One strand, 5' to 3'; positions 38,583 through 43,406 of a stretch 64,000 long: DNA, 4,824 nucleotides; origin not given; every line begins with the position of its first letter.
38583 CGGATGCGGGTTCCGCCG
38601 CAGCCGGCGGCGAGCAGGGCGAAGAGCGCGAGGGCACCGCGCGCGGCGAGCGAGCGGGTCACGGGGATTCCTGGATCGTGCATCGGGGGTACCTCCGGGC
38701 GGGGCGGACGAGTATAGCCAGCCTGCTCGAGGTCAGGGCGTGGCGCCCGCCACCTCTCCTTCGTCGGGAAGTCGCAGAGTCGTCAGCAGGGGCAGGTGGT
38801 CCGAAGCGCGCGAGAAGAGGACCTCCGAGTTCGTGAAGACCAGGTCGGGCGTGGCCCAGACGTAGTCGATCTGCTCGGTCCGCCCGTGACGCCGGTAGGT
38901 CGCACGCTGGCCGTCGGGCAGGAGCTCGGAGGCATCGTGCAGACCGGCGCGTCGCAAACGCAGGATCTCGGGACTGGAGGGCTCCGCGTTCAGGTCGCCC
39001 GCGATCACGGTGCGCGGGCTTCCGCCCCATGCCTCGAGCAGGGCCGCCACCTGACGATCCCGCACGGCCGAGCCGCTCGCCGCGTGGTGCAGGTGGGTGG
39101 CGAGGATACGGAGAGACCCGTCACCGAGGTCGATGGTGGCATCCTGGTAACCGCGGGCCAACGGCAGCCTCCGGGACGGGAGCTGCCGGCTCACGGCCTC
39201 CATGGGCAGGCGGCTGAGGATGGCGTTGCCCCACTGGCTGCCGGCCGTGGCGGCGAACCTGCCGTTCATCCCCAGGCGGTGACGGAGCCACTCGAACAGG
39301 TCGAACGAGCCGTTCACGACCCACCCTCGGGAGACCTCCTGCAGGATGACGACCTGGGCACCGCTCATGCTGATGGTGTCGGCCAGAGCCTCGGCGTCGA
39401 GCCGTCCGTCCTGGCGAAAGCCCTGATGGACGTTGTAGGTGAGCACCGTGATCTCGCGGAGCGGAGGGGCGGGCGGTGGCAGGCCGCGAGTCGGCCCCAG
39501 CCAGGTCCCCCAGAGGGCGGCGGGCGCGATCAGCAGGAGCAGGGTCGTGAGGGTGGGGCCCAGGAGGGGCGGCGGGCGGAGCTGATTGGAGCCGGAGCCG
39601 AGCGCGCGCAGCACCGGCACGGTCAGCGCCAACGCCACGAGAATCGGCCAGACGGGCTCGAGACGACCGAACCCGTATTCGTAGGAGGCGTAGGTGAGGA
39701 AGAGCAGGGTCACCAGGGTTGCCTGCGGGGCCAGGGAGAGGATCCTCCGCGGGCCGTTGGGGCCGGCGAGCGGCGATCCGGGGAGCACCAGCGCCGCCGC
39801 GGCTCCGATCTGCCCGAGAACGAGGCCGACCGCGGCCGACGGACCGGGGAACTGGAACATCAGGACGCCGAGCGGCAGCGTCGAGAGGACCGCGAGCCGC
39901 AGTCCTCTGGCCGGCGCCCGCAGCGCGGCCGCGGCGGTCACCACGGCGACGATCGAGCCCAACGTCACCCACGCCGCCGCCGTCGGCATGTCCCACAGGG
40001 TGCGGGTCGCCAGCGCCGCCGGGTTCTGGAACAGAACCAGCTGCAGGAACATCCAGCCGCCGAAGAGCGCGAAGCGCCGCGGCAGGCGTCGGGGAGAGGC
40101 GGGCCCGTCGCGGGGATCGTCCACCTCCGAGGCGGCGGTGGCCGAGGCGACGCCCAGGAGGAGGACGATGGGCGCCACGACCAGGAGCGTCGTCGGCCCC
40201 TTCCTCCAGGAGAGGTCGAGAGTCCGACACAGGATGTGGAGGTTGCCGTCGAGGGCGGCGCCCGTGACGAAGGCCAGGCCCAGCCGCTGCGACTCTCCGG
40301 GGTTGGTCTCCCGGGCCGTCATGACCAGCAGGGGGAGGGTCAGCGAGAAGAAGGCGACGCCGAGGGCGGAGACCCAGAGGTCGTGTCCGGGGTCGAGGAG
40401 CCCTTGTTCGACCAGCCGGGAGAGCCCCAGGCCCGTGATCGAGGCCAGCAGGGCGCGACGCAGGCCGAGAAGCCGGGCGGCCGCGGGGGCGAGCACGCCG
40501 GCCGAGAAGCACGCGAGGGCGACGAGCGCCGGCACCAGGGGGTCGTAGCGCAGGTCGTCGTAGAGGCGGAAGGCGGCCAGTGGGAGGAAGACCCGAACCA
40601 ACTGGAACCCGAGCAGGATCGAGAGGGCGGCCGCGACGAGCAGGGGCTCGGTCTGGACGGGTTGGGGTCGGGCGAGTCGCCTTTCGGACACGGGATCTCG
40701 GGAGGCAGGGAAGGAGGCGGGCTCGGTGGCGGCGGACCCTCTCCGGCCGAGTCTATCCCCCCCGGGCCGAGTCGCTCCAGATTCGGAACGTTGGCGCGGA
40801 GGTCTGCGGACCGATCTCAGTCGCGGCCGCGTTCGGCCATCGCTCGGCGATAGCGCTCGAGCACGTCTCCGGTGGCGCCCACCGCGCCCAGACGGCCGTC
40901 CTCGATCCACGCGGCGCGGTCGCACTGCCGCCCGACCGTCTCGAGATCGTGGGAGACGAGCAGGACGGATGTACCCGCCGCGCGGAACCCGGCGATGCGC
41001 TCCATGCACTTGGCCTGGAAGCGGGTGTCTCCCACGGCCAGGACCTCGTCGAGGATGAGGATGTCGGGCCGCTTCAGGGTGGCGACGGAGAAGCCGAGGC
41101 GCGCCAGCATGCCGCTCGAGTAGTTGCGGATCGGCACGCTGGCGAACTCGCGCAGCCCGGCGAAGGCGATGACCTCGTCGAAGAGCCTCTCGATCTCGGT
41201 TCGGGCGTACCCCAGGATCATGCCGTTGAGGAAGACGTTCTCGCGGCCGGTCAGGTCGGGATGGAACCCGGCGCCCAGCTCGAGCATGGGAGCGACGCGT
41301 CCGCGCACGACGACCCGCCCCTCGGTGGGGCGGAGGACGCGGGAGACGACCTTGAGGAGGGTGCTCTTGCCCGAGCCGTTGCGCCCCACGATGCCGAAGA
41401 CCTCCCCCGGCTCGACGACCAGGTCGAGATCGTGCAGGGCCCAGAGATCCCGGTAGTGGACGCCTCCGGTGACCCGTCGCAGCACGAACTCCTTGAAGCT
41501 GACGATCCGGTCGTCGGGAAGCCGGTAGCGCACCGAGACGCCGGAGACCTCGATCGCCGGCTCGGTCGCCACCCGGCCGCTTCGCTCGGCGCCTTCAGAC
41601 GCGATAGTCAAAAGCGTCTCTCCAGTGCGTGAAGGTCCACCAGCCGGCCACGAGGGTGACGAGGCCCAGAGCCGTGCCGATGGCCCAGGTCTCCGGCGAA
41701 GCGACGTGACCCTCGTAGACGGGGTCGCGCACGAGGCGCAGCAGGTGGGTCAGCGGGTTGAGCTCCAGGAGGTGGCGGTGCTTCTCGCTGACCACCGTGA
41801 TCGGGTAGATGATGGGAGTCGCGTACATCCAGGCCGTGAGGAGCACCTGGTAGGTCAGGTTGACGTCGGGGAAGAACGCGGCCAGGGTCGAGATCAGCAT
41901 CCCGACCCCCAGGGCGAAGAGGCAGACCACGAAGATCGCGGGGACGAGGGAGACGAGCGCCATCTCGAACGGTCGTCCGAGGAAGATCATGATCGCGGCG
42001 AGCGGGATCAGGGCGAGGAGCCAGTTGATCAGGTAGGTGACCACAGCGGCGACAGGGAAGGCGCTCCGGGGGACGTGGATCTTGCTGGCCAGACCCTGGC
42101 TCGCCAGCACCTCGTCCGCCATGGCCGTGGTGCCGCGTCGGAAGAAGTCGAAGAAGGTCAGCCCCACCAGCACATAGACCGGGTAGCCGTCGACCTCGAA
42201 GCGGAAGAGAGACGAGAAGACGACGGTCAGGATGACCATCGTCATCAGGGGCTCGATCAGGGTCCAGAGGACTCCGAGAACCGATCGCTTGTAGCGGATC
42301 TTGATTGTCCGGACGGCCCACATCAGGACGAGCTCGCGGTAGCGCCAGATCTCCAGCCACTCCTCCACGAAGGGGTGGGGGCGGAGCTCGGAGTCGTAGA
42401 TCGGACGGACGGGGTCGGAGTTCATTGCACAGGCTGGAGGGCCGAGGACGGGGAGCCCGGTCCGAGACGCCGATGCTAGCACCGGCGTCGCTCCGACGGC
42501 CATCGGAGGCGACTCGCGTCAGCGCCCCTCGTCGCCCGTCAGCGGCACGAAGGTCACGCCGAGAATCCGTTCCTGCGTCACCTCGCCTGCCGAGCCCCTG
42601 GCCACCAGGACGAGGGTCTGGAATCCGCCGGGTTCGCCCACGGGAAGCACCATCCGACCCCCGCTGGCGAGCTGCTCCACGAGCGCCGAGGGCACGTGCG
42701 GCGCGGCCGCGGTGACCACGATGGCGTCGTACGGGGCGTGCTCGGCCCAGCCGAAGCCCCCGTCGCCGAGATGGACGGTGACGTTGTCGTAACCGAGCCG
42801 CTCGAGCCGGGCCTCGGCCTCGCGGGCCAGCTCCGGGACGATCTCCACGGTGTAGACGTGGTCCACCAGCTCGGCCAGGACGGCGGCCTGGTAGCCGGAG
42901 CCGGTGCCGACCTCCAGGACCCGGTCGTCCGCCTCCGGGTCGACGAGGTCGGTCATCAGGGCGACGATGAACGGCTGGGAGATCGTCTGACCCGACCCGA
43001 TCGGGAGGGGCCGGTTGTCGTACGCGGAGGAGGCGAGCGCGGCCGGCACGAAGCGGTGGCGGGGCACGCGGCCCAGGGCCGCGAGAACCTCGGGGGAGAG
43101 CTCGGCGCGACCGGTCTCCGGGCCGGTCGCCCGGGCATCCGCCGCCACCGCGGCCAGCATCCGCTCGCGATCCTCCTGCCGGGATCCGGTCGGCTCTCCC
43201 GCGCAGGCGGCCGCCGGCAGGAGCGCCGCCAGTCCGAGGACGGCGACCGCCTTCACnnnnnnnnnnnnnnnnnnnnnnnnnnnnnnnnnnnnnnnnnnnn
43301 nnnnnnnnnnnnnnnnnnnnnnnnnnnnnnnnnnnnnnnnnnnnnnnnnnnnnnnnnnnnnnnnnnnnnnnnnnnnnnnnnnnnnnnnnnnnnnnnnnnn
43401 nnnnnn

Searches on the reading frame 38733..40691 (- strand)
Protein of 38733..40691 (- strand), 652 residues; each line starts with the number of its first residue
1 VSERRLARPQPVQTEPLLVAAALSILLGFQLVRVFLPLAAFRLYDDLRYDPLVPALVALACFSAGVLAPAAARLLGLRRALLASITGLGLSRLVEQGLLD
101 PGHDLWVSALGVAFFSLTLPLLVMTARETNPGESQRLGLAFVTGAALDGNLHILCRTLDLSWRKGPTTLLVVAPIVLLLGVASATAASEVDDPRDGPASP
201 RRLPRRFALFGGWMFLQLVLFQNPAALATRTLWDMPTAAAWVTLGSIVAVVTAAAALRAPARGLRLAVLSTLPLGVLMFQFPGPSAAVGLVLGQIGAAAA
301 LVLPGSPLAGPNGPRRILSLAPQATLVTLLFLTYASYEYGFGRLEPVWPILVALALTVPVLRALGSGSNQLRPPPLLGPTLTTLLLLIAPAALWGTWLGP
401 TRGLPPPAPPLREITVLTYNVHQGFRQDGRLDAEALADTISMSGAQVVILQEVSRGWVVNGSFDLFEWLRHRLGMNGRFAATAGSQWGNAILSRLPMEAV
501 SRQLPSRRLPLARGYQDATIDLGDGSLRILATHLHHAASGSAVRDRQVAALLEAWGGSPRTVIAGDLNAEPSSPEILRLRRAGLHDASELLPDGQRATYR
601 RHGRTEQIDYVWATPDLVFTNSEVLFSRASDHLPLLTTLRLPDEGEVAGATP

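Call 59: search_protein_families(library=pfam, proteins=[window:38733-40691:-], max_evalue=0.001)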
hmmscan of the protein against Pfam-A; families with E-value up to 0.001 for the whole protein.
window:38733-40691:- (652 aa): 2 families
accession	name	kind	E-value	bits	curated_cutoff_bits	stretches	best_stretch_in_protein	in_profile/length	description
PF03372.29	Exo_endo_phos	-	1.7e-20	74.1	24.5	1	417-632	1-225/225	Endonuclease/Exonuclease/phosphatase family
PF23226.1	Exo_endo_phos_PGAP2IP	-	6.9e-06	25.9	27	1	414-557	4-147/239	PGAP2IP, C-terminal nuclease-like domain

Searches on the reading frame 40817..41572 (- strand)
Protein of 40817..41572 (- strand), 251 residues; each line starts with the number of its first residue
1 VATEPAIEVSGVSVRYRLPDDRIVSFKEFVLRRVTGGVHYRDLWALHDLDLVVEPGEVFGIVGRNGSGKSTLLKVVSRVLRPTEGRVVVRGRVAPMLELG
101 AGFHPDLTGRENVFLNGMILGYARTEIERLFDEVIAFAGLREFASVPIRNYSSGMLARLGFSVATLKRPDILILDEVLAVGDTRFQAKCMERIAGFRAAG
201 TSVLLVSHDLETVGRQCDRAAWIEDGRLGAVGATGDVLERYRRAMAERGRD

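Call 59: search_protein_families(library=pfam, proteins=[window:40817-41572:-], max_evalue=0.001)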
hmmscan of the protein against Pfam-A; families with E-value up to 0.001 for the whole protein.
window:40817-41572:- (251 aa): 4 families
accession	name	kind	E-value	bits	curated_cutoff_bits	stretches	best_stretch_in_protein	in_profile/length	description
PF00005.33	ABC_tran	-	4.1e-21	76.5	25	1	46-177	1-135/137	ABC transporter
PF13304.12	AAA_21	-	6e-08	33.5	27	1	59-81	2-24/304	AAA domain, putative AbiEii toxin, Type IV TA system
PF13555.12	AAA_29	-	4.9e-05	23.4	27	1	53-84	19-50/61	P-loop containing region of AAA domain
PF13604.12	AAA_30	-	0.00043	20.5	27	0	54-89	16-51/191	AAA domain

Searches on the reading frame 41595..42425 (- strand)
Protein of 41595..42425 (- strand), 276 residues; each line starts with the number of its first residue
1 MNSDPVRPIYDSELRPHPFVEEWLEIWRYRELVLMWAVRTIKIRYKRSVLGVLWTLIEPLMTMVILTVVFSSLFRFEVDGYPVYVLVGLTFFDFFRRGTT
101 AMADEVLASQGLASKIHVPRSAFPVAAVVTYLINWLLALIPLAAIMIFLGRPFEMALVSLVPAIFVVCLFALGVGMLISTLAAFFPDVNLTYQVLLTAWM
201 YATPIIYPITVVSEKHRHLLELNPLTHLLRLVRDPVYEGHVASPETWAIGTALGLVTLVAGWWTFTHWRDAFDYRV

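Call 59: search_protein_families(library=pfam, proteins=[window:41595-42425:-], max_evalue=0.001)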
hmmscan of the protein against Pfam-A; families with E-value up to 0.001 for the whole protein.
window:41595-42425:- (276 aa): 1 family
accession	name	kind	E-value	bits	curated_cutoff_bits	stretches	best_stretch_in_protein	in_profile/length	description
PF01061.29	ABC2_membrane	-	7.6e-14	52.2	26.9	1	37-234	7-208/211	ABC-2 type transporter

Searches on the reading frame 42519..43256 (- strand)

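Call 59: search_protein_families(library=pfam, proteins=[window:42519-43256:-], max_evalue=0.001)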
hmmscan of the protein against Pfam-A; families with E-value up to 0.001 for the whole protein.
window:42519-43256:- (245 aa): 7 families
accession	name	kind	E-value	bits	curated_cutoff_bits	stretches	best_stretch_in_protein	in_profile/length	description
PF01135.25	PCMT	-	7.9e-64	215.7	20.3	1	53-243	17-209/210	Protein-L-isoaspartate(D-aspartate) O-methyltransferase (PCMT)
PF13649.12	Methyltransf_25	-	1.1e-08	36.1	27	1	113-197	1-86/97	Methyltransferase domain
PF13847.12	Methyltransf_31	-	3.2e-07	30.6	27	1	109-168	3-65/145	Methyltransferase domain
PF00398.26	RrnaAD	-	3.4e-06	26.8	24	1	103-165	24-84/263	Ribosomal RNA adenine dimethylase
PF08241.18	Methyltransf_11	-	7.7e-06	26.9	21.2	1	114-189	1-74/95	Methyltransferase domain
PF13489.12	Methyltransf_23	-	8.2e-06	26.1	27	1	107-190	20-96/164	Methyltransferase domain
PF08242.18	Methyltransf_12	-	0.00086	20.4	30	0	114-188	1-78/98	Methyltransferase domain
